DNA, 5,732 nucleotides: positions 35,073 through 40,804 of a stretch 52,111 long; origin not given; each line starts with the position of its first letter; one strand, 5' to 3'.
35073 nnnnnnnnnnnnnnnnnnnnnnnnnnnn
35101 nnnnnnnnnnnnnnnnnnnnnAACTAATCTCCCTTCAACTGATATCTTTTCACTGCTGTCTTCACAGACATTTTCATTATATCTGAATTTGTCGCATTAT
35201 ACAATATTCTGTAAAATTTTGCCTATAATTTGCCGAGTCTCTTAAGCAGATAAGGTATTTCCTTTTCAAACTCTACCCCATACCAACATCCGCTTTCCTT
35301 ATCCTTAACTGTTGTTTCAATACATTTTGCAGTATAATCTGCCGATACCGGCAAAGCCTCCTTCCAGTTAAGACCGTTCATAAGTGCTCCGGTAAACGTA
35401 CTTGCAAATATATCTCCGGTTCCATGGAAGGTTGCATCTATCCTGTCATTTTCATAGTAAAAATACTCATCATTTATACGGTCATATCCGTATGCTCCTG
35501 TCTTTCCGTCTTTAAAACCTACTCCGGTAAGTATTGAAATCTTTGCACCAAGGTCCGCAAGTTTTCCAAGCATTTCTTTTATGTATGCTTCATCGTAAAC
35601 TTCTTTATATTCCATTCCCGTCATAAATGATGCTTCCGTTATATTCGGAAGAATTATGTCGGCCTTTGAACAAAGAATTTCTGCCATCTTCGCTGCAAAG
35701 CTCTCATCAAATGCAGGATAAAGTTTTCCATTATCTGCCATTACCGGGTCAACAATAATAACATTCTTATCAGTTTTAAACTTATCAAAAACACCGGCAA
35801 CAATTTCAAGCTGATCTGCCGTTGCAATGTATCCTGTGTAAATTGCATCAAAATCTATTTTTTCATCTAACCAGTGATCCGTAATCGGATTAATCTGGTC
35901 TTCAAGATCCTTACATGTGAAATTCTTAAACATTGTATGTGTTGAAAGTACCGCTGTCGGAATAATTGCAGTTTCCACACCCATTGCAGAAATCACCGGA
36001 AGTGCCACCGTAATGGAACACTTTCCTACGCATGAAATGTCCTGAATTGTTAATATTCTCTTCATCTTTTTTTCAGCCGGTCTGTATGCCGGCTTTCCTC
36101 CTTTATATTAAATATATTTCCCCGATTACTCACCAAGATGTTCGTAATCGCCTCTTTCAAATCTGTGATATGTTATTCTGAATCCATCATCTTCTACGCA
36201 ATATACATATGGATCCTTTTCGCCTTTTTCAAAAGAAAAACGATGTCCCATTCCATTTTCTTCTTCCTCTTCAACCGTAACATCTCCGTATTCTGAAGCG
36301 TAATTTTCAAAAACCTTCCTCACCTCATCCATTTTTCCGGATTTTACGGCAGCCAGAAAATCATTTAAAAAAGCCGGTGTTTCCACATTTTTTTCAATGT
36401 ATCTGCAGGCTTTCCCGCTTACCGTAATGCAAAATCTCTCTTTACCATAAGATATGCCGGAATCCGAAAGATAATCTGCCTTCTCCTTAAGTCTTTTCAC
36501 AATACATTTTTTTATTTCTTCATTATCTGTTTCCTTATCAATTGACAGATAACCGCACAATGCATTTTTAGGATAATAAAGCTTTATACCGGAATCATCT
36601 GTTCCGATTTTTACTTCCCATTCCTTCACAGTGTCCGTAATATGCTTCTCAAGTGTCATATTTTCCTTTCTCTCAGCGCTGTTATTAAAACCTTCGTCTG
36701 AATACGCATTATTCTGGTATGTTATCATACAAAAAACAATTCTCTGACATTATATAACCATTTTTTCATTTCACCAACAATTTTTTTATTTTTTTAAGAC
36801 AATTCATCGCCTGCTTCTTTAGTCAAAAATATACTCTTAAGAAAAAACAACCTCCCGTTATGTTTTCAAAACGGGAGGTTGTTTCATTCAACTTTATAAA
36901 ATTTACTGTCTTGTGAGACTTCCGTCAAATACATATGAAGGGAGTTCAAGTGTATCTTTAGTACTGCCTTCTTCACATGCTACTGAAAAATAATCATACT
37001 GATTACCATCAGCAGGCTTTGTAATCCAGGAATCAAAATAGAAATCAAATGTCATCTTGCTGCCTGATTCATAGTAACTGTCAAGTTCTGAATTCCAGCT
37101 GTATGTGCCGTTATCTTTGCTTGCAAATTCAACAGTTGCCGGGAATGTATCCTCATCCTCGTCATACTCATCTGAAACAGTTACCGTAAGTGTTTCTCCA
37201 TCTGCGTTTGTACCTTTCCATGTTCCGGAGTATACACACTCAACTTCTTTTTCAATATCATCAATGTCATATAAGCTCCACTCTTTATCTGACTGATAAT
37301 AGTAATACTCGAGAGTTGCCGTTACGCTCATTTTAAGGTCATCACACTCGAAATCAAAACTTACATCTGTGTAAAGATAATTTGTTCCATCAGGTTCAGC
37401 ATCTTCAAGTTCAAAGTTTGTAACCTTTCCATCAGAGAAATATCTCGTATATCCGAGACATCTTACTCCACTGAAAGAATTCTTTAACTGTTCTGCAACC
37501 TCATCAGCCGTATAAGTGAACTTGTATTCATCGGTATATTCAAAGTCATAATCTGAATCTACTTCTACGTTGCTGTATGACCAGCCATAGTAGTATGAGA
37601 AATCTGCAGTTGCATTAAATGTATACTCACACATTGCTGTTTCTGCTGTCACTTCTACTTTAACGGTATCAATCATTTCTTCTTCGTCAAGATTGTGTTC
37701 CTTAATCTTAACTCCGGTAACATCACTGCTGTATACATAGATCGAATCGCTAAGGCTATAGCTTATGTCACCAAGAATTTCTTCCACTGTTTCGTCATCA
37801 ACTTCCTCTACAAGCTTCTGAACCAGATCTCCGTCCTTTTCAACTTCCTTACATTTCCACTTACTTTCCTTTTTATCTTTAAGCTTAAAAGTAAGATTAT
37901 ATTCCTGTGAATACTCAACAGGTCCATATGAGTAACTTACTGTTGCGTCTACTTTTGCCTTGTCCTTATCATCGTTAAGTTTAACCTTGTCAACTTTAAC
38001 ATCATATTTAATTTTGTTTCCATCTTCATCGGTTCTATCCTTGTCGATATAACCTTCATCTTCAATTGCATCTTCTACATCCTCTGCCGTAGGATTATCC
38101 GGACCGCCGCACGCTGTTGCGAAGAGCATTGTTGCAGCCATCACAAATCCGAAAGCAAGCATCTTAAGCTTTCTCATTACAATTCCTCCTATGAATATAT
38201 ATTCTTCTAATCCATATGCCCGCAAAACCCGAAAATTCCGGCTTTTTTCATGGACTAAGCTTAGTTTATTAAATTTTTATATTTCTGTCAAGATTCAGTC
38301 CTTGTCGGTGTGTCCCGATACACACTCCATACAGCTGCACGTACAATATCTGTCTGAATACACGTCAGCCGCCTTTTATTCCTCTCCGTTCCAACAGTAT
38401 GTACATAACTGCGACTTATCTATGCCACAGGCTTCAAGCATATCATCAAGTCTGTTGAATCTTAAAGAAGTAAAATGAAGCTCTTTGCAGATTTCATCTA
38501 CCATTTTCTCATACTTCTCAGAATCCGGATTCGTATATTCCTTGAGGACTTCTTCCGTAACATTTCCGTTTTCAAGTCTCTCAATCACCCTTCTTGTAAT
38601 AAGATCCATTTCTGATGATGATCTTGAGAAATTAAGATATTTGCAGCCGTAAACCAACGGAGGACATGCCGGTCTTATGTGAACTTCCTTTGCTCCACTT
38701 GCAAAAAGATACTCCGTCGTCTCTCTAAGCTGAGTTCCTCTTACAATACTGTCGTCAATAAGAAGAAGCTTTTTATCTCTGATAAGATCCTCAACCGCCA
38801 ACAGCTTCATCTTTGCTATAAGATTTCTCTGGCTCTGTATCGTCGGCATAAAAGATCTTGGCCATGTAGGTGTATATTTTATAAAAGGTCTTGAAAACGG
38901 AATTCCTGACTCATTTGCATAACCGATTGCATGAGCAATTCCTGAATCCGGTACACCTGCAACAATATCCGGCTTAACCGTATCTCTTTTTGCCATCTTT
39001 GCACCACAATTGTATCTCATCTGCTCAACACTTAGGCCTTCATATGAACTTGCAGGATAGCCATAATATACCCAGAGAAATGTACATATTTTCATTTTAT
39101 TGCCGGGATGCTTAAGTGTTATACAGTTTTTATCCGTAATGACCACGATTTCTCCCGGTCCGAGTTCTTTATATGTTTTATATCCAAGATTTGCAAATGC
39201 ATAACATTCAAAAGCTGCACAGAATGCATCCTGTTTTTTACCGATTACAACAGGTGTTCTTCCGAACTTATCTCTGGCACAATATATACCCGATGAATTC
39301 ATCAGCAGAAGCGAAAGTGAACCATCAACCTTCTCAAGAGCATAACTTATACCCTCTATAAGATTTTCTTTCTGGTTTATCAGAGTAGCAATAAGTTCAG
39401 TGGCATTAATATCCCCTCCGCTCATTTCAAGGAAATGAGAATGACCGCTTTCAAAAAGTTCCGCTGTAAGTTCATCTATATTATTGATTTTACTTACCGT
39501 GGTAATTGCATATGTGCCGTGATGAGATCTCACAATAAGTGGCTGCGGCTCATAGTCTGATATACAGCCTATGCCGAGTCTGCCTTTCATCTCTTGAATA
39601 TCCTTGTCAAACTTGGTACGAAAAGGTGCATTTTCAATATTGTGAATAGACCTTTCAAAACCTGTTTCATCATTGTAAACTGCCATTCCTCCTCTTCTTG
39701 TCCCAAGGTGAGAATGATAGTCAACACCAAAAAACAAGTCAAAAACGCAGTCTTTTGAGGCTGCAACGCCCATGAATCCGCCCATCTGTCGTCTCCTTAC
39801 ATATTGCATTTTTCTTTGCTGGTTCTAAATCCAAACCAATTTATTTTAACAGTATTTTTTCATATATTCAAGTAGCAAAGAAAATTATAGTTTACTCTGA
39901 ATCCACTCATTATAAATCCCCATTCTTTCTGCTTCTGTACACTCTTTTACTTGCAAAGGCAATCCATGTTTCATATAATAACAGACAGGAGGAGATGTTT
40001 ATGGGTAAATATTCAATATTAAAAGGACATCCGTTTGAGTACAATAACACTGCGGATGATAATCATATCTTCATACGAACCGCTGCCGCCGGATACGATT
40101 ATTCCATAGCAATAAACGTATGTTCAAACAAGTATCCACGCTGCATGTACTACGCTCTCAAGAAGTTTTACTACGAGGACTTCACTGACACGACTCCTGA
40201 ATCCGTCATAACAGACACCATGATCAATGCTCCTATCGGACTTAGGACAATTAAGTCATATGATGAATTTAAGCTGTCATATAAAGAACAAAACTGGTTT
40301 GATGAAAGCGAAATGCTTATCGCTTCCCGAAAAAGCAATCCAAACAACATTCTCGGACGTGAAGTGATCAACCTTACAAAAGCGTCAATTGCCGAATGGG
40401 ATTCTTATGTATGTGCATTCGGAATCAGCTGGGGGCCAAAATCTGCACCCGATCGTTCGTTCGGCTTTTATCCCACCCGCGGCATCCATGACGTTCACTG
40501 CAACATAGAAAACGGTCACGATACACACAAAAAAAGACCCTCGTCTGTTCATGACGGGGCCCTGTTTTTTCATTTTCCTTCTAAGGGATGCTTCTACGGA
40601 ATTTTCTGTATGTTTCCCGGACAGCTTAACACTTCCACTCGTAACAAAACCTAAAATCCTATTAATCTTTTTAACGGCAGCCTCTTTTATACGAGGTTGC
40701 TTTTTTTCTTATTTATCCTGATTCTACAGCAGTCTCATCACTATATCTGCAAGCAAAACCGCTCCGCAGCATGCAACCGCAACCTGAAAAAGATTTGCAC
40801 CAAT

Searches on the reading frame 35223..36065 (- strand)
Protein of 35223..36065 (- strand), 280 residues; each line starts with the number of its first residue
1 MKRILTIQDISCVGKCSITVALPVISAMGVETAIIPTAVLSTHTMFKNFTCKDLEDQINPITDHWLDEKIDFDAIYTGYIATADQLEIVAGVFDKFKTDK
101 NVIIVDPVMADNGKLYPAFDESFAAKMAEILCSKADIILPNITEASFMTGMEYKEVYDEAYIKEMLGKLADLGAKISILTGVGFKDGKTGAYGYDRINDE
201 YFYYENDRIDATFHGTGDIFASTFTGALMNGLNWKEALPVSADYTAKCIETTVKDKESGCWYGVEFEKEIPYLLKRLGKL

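Call 62: search_protein_families(library=pfam, proteins=[window:35223-36065:-], max_evalue=0.001)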
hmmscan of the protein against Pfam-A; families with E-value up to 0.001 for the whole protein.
window:35223-36065:- (280 aa): 2 families
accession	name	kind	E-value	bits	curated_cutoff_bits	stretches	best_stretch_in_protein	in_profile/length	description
PF08543.17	Phos_pyr_kin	-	5.2e-25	88.7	27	1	24-254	14-237/246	Phosphomethylpyrimidine kinase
PF00294.29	PfkB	-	2.2e-08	34.2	25.8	1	116-240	166-281/302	pfkB family carbohydrate kinase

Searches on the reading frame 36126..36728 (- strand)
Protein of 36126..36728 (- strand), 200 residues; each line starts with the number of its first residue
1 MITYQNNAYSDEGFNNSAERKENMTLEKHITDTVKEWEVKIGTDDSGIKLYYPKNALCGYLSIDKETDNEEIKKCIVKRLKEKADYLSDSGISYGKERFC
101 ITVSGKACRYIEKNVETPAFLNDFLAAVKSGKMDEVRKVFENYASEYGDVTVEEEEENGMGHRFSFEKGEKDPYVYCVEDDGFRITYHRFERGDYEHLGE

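Call 62: search_protein_families(library=pfam, proteins=[window:36126-36728:-], max_evalue=0.001)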
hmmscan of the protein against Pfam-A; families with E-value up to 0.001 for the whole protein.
window:36126-36728:- (200 aa): 1 family
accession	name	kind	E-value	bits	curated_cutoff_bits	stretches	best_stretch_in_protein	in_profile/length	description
PF12993.12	DUF3877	-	2.4e-48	164.8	27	1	25-197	3-172/173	Domain of unknown function, E. rectale Gene description (DUF3877)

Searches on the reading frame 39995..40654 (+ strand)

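Call 62: search_protein_families(library=pfam, proteins=[window:39995-40654:+], max_evalue=0.001)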
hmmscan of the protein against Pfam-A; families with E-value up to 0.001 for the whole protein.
window:39995-40654:+ (219 aa): 1 family
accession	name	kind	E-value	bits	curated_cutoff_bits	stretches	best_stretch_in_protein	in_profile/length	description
PF10042.14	DUF2278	-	7e-24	85.3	25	1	3-211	3-198/206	Uncharacterized conserved protein (DUF2278)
